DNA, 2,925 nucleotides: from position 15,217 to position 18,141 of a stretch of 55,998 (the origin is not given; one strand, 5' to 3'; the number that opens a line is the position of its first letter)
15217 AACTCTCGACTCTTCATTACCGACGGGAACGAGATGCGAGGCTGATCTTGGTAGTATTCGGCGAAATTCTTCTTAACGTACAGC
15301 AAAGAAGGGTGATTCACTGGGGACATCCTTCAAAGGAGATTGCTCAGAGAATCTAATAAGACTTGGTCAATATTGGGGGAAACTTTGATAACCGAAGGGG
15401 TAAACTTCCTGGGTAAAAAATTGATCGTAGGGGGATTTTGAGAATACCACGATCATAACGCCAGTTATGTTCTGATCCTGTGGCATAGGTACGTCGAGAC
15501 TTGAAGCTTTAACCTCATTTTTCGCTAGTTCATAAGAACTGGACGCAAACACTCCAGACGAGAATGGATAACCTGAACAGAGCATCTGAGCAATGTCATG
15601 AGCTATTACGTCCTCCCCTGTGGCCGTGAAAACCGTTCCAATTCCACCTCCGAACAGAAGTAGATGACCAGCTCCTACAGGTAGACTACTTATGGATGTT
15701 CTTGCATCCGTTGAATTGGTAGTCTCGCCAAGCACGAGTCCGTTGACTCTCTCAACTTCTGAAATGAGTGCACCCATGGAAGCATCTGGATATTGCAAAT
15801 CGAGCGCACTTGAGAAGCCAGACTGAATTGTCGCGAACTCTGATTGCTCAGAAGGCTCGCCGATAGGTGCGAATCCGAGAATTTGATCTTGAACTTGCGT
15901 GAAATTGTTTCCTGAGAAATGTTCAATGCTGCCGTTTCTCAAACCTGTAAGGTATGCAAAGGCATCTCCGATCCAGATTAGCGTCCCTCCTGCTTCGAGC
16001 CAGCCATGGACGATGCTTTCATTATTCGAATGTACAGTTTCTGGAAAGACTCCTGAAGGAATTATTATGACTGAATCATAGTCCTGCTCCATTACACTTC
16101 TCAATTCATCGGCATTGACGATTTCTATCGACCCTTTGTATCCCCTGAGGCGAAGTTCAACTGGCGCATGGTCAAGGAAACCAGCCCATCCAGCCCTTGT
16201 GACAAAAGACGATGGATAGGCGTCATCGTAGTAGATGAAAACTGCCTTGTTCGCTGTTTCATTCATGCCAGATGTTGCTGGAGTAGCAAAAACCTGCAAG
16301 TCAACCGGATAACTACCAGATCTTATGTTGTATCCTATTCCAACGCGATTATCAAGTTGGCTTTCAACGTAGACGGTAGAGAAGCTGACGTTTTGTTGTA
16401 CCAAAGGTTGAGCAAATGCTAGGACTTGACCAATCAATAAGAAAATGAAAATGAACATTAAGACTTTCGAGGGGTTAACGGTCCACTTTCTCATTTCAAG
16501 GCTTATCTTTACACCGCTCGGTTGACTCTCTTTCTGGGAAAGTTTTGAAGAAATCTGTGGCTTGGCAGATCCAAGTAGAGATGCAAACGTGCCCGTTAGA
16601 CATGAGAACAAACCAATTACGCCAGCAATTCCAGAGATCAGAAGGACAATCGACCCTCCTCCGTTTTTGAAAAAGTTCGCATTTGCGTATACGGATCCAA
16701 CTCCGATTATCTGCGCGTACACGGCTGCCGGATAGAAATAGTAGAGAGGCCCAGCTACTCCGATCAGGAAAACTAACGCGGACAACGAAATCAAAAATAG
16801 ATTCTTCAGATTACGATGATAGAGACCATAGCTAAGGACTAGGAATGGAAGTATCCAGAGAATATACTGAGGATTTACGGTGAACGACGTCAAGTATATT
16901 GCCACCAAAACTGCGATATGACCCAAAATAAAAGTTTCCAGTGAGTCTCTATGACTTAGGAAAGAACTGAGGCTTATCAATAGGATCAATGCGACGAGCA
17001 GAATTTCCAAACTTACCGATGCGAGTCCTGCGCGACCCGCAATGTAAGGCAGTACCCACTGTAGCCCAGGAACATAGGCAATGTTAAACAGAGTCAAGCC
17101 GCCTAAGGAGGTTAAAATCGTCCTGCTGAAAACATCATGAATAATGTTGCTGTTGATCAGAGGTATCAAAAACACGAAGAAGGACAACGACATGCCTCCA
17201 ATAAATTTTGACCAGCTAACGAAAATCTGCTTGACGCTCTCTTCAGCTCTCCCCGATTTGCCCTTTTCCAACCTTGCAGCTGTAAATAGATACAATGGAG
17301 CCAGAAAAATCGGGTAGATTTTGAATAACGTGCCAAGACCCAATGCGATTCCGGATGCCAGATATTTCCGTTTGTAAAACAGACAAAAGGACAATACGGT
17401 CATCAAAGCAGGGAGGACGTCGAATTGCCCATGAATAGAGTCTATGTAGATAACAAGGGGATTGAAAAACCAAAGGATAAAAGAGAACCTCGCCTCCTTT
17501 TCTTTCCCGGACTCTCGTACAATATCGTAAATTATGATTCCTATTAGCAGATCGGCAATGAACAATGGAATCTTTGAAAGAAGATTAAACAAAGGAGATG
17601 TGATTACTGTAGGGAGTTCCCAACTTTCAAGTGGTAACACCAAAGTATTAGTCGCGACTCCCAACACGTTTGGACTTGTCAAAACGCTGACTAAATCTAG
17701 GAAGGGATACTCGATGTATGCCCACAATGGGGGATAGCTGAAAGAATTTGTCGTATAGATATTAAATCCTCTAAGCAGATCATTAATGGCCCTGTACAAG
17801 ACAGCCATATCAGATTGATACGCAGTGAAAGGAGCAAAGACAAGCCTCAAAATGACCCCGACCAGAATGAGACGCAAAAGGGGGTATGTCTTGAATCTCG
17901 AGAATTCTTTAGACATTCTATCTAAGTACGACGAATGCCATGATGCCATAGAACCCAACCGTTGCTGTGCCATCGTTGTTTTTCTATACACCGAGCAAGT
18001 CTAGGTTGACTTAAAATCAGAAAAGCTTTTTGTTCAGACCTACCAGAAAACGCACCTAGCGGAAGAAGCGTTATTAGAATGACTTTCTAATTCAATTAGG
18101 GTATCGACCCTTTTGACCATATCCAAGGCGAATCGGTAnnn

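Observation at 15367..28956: Four copies of a GT-C module plus an unplaced extracytoplasmic domain of about 340 aa: twice fused (874 aa), twice split into overlapping genes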

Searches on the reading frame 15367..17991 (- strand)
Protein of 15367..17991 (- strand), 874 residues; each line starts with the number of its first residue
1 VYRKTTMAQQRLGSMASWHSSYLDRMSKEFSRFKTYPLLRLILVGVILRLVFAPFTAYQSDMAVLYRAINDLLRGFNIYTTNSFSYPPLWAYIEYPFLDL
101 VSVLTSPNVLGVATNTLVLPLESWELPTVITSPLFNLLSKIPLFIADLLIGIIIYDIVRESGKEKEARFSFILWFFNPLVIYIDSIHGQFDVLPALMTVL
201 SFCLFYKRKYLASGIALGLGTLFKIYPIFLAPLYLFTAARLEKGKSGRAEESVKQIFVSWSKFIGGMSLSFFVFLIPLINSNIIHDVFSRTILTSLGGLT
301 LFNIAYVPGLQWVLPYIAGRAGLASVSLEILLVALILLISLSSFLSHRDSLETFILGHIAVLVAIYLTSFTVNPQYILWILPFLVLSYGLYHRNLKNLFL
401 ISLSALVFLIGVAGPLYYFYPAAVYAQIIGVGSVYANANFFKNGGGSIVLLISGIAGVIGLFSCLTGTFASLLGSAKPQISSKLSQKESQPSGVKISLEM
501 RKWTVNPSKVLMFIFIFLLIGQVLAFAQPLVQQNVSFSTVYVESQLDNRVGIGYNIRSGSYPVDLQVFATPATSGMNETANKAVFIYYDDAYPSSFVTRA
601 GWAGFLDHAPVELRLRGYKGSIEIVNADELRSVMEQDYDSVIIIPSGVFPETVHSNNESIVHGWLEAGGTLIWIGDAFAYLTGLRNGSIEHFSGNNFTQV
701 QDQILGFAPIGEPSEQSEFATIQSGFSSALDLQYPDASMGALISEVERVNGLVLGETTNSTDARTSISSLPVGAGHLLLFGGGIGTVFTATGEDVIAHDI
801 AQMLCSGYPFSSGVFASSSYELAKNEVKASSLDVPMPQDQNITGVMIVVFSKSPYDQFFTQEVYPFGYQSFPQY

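Call 4: search_protein_families(library=pfam, proteins=[window:15367-17991:-], max_evalue=0.1)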
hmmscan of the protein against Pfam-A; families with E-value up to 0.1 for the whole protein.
window:15367-17991:- (874 aa): 4 families
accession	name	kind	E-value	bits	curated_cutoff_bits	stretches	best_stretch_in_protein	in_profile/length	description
PF03155.21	Alg6_Alg8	-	5.6e-10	39.2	25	1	85-290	46-241/482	ALG6, ALG8 glycosyltransferase family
PF13231.12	PMT_2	-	4e-06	27.6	26.1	1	141-237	26-131/160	Dolichyl-phosphate-mannose-protein mannosyltransferase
PF09594.16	GT87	-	1e-05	25.9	25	1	148-237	32-123/237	Glycosyltransferase family 87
PF05007.19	Mannosyl_trans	-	4e-05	24.1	23.4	1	186-390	3-199/259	Mannosyltransferase (PIG-M)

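Call 31: search_protein_families(library=ncbifam, proteins=[window:15367-17991:-], max_evalue=0.01)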
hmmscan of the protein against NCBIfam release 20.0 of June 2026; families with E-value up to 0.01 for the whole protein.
window:15367-17991:- (874 aa): 0 families

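Call 52: predict_structure(alignment_id=A2)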
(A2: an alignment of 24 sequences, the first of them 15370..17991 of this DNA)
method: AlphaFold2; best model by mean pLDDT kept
length: 874 residues; sequences in the alignment: 24
mean_pLDDT: 85.5   pTM: 0.85
mean pLDDT of the five models: 85.5, 83.7, 83.0, 82.3, 82.2
residues with pLDDT >= 90: 458; 70-90: 303; 50-70: 75; < 50: 38
segments of 3 or more residues with pLDDT < 50: 1-3, 292-294, 479-500, 788-790, 870-874
pLDDT, mean of each block of 10 residues (from residue 1): 50 61 65 72 95 92 86 85 82 90 81 70 64 94 96 93 90 97 93 97 95 98 94 96 83 94 98 90 73 68 85 81 88 96 90 95 94 93 96 94 95 89 90 87 87 94 93 66 38 41 80 97 89 89 86 93 92 70 91 80 86 89 94 91 93 81 93 92 87 85 91 74 91 89 94 92 93 93 65 82 86 91 94 88 90 79 75 42
secondary structure, 60 per line:
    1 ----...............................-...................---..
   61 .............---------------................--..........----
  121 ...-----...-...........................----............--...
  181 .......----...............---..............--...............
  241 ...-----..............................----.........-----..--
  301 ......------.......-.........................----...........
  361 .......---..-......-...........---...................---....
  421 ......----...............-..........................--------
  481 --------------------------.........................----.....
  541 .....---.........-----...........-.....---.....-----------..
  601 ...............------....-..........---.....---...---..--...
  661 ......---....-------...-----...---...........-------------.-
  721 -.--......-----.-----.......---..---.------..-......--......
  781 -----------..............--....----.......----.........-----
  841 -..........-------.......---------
elements in order (helices of 4 or more, strands of 3 or more residues): H5-35 H37-55 H59-73 H89-104 H107-110 E111-113 E129-131 H133-159 H164-175 H178-187 H192-206 H210-223 H226-243 H249-278 H283-291 H301-306 H313-319 H321-345 H350-367 H374-379 H381-391 H395-413 H417-426 H431-445 H447-472 H507-531 E536-545 E549-557 E563-573 H575-579 E583-587 H599-615 E622-625 H627-636 E640-644 E648-650 H660-666 E670-673 E681-683 E689-691 H695-705 H725-730 H743-748 E767-772 E775-780 H792-805 E816-822 E827-835 E842-851 E859-865
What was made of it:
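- On GT-C glycosyltransferase superfamily: The model shows about 12 helices before residue 478 (call 52).
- The fused model has pTM 0.85, a low-confidence basic linker and a transmembrane helix between the two parts (call 52). The fused model has pTM 0.85 (call 52).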

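Call 56: fold_search(model_id=the predicted structure, library=pdb)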
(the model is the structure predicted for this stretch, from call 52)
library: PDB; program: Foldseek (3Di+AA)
matches with E <= 10: 394; with E <= 0.001: 5
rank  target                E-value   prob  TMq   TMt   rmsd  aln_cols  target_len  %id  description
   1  9wno_A                4.2e-06  1.00  0.34  0.67   7.3       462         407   16  Cryo-EM structure of Candida glabrata GPI mannosyltransferase I bound to Dol-P-Man (released 2025-12-03)
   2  6snh_X                7.7e-06  1.00  0.35  0.61   8.5       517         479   14  Cryo-EM structure of yeast ALG6 in complex with 6AG9 Fab and Dol25-P-Glc (released 2020-03-11)
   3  8imx_U                4.1e-05  1.00  0.30  0.55   9.3       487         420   14  Cryo-EM structure of GPI-T with a chimeric GPI-anchored protein (released 2023-08-16)
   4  7w72_U                8.6e-05  1.00  0.32  0.59   6.9       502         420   13  Structure of a human glycosylphosphatidylinositol (GPI) transamidase (released 2022-02-16)
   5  7wld_U                3.1e-04  1.00  0.30  0.55   7.5       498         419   16  Cryo-EM structure of the human glycosylphosphatidylinositol transamidase complex at 2.53 Angstrom resolution (released 2022-04-27)
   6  5e9a_B                1.4e-03  1.00  0.16  0.19  11.6       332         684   12  Crystal structure analysis of the cold-adamped beta-galactosidase from Rahnella sp. R3 (released 2016-10-26)
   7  7vky_B                1.5e-03  1.00  0.15  0.18  11.0       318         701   12  The complex structure of beta-1,2-glucosyltransferase from Ignavibacterium album with sophorose (released 2022-03-09)
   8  5e9a_A                1.9e-03  1.00  0.17  0.21  10.0       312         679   13  Crystal structure analysis of the cold-adamped beta-galactosidase from Rahnella sp. R3 (released 2016-10-26)
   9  5ezm                  2.0e-03  1.00  0.26  0.39  14.1       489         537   14  Crystal Structure of ArnT from Cupriavidus metallidurans in the apo state (released 2016-02-17)
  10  5xb7_A                2.0e-03  1.00  0.17  0.21  10.8       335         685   10  GH42 alpha-L-arabinopyranosidase from Bifidobacterium animalis subsp. lactis Bl-04 (released 2017-11-01)
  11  7bob_B                2.2e-03  1.00  0.16  0.23   6.5       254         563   15  Exo-beta-1,4-mannosidase Op5Man5 from Opitutaceae bacterium strain TAV5 (released 2021-07-14)
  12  7bob_C                2.2e-03  1.00  0.15  0.22   6.7       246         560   15  Exo-beta-1,4-mannosidase Op5Man5 from Opitutaceae bacterium strain TAV5 (released 2021-07-14)
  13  4uzs_C                2.8e-03  1.00  0.16  0.20  11.2       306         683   14  Crystal structure of Bifidobacterium bifidum beta-galactosidase (released 2015-09-30)
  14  5xb7_F                3.0e-03  1.00  0.16  0.20  11.7       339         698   11  GH42 alpha-L-arabinopyranosidase from Bifidobacterium animalis subsp. lactis Bl-04 (released 2017-11-01)
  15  7x87_B                3.1e-03  1.00  0.15  0.18  10.7       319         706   10  The complex structure of beta-1,2-glucosyltransferase from Ignavibacterium album with sophotetraose observed as sophor (released 2022-04-20)
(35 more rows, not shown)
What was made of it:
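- On GT-C glycosyltransferase superfamily: Foldseek TM-score (target-normalised) is 0.67 to Gpi14, 0.61 to ALG6 and 0.55 to ALG3, with probability 1.0 (call 56).
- Fold: Foldseek TM-score (target-normalised) is 0.67 to Gpi14 (9wno_A), 0.61 to ALG6 and 0.55-0.59 to PIG-U (call 56).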
